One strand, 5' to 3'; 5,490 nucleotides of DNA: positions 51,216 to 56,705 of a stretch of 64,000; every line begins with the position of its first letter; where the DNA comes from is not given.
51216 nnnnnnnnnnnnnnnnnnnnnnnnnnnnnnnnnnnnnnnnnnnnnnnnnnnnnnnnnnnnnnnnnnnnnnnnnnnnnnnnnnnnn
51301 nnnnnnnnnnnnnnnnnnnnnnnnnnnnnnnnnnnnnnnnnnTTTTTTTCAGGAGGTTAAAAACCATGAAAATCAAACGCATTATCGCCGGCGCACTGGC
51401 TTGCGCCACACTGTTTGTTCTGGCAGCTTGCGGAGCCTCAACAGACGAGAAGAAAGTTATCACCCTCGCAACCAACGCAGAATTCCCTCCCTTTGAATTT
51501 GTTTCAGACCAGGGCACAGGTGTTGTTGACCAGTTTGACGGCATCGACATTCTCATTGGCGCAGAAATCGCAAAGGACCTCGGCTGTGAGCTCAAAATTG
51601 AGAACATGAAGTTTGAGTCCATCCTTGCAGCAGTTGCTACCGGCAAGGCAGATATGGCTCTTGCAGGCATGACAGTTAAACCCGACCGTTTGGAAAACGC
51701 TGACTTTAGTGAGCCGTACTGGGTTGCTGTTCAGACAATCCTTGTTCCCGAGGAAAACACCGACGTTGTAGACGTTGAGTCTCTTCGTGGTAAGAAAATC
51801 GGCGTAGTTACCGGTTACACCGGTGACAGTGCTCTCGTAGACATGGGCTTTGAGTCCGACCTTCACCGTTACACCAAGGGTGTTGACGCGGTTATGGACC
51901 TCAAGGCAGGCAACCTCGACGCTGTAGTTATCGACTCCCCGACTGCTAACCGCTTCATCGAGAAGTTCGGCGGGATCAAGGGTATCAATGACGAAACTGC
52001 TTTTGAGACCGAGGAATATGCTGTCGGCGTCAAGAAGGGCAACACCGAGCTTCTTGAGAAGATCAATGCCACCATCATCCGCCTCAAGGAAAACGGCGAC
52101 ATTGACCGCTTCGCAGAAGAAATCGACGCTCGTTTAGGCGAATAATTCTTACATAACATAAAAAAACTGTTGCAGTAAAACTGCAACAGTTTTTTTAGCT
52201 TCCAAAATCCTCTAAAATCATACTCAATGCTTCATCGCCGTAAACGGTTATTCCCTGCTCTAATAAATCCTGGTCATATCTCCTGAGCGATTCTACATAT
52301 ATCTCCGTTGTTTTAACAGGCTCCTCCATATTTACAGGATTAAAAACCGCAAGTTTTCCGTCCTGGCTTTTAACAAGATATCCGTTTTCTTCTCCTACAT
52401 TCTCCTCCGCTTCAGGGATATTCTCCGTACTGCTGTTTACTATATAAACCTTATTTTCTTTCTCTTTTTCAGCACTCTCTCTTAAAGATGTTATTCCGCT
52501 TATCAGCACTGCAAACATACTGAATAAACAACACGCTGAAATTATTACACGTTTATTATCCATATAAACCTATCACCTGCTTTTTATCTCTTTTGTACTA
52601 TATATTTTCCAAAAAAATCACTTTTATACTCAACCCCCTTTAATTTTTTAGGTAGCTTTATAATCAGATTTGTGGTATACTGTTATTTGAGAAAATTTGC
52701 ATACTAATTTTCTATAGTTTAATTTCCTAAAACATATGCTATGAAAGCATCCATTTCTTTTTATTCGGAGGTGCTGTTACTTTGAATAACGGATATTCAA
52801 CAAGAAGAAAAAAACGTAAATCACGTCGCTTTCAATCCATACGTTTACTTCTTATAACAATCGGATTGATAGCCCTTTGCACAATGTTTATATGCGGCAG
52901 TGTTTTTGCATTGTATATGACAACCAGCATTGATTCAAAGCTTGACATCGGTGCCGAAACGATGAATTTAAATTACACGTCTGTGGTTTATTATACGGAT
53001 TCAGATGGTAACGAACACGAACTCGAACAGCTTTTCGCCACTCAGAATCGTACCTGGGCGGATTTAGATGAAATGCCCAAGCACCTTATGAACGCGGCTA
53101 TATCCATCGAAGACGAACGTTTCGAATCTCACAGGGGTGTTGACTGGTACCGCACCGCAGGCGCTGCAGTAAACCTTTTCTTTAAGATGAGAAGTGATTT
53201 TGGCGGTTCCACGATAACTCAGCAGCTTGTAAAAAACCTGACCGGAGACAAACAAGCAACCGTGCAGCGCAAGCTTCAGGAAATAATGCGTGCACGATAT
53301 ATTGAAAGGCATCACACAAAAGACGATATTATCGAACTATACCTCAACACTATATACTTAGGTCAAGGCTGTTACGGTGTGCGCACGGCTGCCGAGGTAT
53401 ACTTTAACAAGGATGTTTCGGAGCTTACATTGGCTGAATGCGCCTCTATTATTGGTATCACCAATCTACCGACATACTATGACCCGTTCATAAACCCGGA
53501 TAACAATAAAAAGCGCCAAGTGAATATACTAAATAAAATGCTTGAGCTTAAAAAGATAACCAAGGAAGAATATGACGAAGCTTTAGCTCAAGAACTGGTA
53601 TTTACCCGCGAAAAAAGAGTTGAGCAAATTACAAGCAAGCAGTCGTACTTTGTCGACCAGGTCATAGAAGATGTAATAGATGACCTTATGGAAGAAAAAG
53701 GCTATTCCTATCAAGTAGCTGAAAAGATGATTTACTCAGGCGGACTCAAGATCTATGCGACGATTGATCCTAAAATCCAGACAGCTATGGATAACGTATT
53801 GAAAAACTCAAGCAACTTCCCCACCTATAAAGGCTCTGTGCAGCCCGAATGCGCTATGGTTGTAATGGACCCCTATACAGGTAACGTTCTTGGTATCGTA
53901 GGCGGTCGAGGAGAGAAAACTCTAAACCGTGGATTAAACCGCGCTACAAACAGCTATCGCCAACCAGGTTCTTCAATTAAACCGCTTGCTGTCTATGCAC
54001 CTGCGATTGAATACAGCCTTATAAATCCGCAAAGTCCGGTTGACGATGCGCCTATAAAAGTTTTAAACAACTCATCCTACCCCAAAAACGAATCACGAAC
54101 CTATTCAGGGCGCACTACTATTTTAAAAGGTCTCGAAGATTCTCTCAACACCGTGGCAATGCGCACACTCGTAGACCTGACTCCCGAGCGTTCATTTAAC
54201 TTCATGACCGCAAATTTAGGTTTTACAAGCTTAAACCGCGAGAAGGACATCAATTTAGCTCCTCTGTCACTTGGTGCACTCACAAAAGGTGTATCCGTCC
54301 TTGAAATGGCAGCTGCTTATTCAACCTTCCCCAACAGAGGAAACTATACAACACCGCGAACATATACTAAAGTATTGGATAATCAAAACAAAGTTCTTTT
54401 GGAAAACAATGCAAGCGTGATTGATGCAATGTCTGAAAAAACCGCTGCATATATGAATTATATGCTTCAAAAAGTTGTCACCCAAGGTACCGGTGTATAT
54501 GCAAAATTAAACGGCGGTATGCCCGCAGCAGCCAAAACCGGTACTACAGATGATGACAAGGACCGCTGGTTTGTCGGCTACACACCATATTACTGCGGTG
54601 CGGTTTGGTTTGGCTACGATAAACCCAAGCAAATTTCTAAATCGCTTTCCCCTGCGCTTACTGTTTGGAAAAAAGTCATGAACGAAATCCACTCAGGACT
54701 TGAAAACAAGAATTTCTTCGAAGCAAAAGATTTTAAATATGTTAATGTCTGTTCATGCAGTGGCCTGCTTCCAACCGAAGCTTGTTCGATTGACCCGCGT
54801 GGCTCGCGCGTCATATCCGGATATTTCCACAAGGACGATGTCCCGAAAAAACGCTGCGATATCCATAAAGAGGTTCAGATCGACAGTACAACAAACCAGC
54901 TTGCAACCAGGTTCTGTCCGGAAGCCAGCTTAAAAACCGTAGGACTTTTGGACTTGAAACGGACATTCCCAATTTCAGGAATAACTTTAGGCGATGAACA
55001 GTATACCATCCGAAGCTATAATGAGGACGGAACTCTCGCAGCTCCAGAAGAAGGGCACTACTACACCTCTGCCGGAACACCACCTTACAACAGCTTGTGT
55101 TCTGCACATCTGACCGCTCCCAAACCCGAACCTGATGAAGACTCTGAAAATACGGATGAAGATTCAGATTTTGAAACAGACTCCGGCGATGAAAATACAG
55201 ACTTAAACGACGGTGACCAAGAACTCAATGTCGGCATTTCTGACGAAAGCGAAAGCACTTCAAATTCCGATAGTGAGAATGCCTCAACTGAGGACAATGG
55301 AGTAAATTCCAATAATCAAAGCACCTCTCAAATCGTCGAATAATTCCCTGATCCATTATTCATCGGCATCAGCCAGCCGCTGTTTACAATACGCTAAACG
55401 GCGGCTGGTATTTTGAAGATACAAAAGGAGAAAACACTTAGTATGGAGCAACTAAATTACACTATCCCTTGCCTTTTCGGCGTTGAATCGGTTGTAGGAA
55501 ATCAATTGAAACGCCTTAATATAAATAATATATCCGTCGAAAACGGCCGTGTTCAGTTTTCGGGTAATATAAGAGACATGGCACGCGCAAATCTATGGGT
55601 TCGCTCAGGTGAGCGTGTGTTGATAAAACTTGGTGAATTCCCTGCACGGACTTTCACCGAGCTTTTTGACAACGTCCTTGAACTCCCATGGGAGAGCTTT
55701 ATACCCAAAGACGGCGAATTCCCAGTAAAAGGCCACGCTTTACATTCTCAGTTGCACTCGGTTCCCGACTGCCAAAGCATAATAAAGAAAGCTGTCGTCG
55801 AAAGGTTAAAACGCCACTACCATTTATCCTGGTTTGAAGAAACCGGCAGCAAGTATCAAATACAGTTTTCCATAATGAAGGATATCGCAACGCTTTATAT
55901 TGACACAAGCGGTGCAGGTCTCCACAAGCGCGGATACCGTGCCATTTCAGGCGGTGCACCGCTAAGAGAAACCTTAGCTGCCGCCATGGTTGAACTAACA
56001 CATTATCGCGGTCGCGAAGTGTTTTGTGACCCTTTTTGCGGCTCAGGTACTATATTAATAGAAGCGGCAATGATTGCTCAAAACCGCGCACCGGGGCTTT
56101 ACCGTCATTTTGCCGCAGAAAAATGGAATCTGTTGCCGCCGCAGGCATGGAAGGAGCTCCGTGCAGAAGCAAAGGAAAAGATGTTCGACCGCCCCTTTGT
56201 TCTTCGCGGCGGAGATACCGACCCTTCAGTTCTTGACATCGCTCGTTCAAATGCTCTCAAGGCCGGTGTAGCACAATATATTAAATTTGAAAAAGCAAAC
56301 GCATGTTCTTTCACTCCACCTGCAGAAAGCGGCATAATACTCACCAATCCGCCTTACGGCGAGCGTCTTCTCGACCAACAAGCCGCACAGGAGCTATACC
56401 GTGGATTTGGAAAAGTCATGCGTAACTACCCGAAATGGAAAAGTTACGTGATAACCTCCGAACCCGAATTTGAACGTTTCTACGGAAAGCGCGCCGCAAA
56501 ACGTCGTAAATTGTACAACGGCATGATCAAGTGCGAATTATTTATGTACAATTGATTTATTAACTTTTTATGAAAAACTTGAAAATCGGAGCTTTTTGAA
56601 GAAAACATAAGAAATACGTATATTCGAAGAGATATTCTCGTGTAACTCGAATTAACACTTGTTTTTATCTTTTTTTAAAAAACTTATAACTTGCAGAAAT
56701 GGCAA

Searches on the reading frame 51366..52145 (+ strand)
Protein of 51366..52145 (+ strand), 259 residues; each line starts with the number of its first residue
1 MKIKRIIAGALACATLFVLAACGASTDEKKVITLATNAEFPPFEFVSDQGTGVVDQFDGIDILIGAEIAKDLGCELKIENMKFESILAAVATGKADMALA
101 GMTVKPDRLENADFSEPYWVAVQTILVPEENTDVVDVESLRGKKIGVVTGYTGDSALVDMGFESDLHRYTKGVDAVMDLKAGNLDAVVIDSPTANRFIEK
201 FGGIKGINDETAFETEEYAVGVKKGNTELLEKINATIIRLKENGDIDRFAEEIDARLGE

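Call 41: search_protein_families(library=pfam, proteins=[window:51366-52145:+], max_evalue=0.00001)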
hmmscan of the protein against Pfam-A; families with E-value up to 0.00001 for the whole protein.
window:51366-52145:+ (259 aa): 1 family
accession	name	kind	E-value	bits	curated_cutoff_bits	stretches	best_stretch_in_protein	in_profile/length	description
PF00497.25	SBP_bac_3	-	5.4e-32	110.8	26.4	1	32-251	1-127/132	Bacterial extracellular solute-binding proteins, family 3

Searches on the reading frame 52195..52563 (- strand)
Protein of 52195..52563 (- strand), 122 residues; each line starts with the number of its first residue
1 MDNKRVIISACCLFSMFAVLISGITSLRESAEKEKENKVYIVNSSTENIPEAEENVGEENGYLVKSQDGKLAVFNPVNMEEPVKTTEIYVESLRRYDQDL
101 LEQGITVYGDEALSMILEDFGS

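Call 48: search_protein_families(library=pfam, proteins=[window:52195-52563:-], max_evalue=0.001)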
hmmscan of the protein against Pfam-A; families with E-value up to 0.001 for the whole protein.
window:52195-52563:- (122 aa): 1 family
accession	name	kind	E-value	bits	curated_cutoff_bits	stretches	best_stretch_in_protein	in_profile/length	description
PF08955.15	BofC_C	-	6.5e-06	26.6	21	1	59-120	9-72/74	BofC C-terminal domain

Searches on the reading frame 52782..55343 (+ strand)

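Call 41: search_protein_families(library=pfam, proteins=[window:52782-55343:+], max_evalue=0.00001)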
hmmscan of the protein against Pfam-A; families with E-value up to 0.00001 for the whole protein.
window:52782-55343:+ (853 aa): 2 families
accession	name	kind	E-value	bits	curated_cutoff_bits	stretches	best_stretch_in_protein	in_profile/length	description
PF00912.28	Transgly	-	5.5e-59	199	27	1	80-253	4-177/178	Transglycosylase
PF00905.27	Transpeptidase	-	1.5e-28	100.4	22.1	1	358-612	2-275/299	Penicillin binding protein transpeptidase domain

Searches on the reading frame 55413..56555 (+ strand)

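Call 41: search_protein_families(library=pfam, proteins=[window:55413-56555:+], max_evalue=0.00001)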
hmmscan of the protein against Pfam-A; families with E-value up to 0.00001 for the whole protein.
window:55413-56555:+ (380 aa): 3 families
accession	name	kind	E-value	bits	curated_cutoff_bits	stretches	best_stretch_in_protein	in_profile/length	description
PF01170.24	UPF0020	-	1.2e-54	185.5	22.3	1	173-375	1-194/197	RMKL-like, methyltransferase domain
PF22020.1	RlmL_1st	-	5.3e-19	68.4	27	1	17-70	3-55/55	RlmL ferredoxin-like domain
PF02926.22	THUMP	-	1.8e-16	60.7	20.6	1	78-164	1-84/84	THUMP domain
